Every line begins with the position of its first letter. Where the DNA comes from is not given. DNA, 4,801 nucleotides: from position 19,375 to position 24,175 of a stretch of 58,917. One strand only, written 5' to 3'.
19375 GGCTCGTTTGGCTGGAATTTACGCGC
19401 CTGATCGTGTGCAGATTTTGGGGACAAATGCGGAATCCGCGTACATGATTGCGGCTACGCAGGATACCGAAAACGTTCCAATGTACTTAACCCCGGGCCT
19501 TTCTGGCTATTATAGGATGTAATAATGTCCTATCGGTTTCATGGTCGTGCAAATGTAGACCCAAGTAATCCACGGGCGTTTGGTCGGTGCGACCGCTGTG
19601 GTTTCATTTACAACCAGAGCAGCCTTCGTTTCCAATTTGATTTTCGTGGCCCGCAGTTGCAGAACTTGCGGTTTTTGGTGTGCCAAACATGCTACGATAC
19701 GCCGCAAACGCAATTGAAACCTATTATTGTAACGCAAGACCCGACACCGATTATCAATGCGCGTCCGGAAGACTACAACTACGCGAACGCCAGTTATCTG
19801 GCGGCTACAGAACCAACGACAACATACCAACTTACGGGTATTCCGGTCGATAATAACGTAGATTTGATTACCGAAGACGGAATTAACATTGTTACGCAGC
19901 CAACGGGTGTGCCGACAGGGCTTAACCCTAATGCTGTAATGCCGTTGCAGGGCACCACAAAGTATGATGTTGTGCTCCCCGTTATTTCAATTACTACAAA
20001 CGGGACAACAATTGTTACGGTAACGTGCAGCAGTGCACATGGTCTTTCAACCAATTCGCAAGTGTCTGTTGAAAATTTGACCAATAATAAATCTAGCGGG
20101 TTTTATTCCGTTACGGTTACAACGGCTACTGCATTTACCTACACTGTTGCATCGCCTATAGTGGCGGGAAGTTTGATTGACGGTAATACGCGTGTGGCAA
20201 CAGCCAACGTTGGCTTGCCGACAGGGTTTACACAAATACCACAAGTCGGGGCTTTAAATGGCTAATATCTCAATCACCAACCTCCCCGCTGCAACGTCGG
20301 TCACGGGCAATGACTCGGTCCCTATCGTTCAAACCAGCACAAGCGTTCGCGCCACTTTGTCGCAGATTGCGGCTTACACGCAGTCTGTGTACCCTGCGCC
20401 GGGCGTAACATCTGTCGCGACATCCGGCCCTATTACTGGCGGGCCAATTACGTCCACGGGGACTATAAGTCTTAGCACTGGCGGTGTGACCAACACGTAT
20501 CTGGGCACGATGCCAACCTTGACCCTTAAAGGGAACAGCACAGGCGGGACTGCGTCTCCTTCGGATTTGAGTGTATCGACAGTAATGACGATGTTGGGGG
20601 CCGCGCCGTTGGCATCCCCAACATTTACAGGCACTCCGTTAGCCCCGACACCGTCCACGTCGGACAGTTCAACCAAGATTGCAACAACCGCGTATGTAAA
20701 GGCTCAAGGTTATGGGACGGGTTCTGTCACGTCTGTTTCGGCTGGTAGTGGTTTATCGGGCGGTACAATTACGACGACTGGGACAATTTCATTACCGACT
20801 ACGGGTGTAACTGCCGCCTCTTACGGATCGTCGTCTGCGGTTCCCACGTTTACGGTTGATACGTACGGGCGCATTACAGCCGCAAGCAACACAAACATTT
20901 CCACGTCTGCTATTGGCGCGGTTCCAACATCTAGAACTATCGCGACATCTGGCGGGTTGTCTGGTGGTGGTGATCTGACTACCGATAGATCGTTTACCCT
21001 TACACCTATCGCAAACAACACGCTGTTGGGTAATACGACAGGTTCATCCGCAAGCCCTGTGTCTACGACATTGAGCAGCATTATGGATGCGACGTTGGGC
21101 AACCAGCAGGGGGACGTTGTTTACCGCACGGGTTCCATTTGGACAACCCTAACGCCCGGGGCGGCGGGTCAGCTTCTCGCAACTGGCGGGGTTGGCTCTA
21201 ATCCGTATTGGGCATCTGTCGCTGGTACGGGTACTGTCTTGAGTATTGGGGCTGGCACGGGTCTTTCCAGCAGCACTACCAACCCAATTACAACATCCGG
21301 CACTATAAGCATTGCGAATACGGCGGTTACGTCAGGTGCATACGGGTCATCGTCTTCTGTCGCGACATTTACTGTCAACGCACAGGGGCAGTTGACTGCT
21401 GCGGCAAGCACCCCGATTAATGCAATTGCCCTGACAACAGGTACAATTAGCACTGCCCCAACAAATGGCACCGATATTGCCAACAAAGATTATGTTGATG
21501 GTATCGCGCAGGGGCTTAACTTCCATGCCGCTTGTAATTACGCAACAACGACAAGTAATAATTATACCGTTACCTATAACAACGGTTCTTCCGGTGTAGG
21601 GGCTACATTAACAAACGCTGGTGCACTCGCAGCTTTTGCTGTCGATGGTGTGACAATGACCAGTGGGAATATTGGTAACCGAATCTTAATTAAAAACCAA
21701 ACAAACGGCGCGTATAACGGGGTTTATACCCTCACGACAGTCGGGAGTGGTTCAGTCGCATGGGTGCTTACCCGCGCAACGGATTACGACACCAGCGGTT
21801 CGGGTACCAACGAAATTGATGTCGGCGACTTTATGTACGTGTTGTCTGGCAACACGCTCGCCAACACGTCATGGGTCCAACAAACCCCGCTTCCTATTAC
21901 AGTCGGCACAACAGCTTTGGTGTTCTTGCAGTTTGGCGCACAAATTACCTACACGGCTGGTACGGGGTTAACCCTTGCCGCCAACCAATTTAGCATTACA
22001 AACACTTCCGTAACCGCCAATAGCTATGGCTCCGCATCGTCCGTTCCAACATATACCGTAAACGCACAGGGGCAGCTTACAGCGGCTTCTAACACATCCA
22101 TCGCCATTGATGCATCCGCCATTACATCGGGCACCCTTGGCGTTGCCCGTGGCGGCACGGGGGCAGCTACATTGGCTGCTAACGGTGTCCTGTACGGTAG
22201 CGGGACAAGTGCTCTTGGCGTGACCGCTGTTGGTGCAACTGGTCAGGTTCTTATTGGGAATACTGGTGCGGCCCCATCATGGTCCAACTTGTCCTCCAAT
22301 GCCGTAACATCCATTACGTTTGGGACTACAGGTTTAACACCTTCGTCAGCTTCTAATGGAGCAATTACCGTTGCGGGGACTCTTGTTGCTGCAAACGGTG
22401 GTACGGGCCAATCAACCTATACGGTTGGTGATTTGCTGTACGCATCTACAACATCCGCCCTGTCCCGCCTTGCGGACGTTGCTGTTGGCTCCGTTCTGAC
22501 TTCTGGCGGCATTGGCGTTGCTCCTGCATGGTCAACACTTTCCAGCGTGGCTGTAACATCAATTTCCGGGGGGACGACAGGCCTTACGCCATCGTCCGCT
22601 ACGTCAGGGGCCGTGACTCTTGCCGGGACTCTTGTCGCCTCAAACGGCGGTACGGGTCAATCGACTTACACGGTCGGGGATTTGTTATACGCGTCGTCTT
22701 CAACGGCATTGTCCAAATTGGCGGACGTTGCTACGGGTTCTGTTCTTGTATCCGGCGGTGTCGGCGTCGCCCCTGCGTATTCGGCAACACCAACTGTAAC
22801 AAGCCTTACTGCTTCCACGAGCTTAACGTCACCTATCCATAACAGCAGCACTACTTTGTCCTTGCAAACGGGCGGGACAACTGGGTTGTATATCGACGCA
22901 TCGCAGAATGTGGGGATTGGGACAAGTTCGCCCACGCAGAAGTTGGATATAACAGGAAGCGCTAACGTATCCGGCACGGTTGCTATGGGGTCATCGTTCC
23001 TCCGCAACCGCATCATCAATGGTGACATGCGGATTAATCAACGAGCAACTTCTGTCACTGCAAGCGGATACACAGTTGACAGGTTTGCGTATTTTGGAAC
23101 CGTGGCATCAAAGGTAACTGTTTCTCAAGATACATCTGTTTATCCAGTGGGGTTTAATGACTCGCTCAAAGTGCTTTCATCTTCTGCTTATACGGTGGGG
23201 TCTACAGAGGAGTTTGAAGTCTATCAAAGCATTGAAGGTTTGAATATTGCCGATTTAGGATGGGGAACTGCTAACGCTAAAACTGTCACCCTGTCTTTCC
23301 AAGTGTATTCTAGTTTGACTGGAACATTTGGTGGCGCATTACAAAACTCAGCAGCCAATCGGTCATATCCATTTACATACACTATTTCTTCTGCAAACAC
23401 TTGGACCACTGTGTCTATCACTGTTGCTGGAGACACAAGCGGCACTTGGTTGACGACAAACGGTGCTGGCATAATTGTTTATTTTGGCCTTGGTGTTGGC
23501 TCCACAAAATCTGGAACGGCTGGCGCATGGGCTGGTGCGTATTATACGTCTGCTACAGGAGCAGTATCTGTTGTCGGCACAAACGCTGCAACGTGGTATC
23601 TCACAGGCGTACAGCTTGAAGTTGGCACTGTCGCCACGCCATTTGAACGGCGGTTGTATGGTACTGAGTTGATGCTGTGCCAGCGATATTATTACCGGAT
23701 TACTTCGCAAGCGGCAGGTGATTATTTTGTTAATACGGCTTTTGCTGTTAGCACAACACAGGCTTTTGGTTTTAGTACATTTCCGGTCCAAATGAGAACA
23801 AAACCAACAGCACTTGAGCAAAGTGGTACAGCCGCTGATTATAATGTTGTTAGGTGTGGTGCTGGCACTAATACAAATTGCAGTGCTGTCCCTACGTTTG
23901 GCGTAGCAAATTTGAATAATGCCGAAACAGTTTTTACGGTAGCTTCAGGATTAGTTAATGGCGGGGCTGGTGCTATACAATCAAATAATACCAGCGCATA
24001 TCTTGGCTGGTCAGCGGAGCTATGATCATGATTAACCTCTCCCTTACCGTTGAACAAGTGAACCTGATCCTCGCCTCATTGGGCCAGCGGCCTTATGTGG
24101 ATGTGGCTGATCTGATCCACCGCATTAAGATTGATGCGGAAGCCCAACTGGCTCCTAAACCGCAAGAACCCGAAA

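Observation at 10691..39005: Short basic x-GG-(R/K/A)-(V/I/A)-H motif scattered about 18 times over five virion-module proteins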

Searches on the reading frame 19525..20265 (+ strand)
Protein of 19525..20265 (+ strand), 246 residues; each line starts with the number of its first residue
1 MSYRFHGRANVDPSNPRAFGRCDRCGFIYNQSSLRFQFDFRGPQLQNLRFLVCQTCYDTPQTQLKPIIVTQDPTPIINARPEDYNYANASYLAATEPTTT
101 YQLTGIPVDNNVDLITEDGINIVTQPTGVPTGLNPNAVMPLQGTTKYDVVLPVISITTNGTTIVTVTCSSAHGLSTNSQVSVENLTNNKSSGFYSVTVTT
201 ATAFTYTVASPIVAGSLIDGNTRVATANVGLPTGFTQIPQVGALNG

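Call 10: search_protein_families(library=phrogs, proteins=[window:19525-20265:+], max_evalue=0.001)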
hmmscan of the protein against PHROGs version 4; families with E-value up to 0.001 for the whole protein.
window:19525-20265:+ (246 aa): 1 family
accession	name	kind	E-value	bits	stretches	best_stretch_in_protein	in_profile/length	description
phrog_5838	-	head and packaging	8.2e-06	24.8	1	155-211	384-440/1106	virion structural protein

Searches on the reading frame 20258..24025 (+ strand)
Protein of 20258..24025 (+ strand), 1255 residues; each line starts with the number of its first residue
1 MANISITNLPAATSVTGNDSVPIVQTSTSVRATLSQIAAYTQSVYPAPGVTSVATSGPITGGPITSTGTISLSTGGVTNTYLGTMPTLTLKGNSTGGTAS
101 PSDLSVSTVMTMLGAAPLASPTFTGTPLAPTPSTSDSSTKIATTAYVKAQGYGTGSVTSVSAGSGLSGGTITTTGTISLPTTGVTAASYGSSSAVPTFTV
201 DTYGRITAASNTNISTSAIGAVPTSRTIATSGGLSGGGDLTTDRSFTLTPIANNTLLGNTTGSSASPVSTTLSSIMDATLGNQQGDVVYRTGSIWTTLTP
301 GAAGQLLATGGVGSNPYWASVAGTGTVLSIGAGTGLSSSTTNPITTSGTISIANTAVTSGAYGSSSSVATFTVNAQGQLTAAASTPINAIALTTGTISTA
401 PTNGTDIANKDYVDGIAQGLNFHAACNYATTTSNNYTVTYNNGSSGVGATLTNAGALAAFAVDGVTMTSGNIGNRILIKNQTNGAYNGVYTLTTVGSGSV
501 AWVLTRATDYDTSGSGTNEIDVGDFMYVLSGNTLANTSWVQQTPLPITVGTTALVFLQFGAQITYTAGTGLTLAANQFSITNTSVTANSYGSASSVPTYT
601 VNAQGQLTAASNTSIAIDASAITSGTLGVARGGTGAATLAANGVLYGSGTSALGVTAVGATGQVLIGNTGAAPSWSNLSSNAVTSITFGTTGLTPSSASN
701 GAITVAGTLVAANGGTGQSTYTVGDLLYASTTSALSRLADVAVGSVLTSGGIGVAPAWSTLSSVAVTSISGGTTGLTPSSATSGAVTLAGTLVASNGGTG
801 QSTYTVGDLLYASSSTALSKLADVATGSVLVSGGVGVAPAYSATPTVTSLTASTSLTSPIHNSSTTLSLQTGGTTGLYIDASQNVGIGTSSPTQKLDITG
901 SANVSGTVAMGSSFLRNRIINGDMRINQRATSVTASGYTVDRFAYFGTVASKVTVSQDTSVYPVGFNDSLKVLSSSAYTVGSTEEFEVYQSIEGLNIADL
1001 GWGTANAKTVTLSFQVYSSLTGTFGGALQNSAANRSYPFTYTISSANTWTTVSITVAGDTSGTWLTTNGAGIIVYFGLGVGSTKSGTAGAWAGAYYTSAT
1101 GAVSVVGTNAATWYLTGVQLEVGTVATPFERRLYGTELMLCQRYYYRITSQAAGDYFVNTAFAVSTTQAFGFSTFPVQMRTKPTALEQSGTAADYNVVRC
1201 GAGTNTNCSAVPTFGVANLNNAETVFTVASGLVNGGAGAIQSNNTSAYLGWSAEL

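Call 5: search_protein_families(library=pfam, proteins=[window:20258-24025:+], max_evalue=0.01)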
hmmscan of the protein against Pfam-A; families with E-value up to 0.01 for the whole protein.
window:20258-24025:+ (1255 aa): 0 families

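Call 10: search_protein_families(library=phrogs, proteins=[window:20258-24025:+], max_evalue=0.001)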
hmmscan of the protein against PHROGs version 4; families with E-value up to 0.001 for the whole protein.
window:20258-24025:+ (1255 aa): 2 families
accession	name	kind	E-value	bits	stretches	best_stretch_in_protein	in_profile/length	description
phrog_4492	-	tail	4.2e-35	122.2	1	338-1215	294-1070/1096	tail fiber protein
phrog_30390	-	unknown function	2.4e-24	86.8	1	450-677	536-759/766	-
